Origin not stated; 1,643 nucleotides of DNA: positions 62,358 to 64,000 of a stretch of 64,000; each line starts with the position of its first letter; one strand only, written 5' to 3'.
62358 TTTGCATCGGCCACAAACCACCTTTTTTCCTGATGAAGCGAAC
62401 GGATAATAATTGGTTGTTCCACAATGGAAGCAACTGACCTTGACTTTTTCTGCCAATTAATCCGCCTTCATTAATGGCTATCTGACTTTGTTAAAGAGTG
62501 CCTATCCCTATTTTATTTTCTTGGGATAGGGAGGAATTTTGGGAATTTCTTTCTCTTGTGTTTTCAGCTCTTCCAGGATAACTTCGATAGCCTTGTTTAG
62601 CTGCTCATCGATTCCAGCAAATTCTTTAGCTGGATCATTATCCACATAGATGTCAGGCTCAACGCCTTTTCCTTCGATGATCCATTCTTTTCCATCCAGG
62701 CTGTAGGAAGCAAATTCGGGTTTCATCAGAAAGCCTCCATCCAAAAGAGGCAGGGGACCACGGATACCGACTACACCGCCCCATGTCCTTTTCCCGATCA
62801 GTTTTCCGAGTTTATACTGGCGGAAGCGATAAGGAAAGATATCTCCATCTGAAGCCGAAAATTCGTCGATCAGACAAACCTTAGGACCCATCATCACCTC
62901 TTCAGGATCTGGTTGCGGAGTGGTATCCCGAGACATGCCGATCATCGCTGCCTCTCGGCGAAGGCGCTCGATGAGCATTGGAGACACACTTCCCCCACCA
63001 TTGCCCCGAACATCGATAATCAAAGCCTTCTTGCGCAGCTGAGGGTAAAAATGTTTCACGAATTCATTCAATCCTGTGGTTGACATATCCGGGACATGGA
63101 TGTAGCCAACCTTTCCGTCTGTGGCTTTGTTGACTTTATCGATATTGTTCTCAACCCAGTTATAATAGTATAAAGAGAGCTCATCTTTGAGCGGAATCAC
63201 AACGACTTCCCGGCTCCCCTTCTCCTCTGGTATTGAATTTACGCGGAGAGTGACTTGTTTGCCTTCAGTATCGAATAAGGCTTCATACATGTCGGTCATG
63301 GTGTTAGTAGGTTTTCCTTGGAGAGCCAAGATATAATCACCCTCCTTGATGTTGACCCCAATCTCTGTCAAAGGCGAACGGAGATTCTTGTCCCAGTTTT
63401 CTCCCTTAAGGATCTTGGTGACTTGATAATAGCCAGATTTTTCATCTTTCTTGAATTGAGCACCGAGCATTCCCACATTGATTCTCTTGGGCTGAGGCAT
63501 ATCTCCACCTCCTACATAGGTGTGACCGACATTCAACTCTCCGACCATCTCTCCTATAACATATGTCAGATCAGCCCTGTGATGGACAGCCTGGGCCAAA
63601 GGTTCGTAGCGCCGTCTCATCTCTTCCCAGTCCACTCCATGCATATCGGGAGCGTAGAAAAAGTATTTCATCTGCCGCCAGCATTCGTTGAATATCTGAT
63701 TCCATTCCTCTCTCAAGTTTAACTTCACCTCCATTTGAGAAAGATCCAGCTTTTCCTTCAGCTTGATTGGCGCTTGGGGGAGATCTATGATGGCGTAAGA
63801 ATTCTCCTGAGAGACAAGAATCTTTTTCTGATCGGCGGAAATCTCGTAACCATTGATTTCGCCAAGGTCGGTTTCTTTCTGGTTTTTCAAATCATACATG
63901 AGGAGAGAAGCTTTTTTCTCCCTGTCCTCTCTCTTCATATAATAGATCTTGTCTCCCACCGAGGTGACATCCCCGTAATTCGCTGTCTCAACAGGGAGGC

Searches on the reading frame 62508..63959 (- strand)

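Call 86: search_protein_families(library=pfam, proteins=[window:62508-63959:-], max_evalue=0.00001)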
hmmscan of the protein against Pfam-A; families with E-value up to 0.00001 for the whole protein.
window:62508-63959:- (483 aa): 3 families
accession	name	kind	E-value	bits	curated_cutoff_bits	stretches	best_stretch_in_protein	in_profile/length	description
PF03572.23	Peptidase_S41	-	1.8e-27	96.4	24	1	283-439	1-165/165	Peptidase family S41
PF14685.13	PDZ_Tricorn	-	9.6e-25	86.8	25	1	163-254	1-88/88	Tricorn protease PDZ domain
PF14684.11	Tricorn_C1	-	5.3e-22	77.9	24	1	83-140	2-59/59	Tricorn protease C1 domain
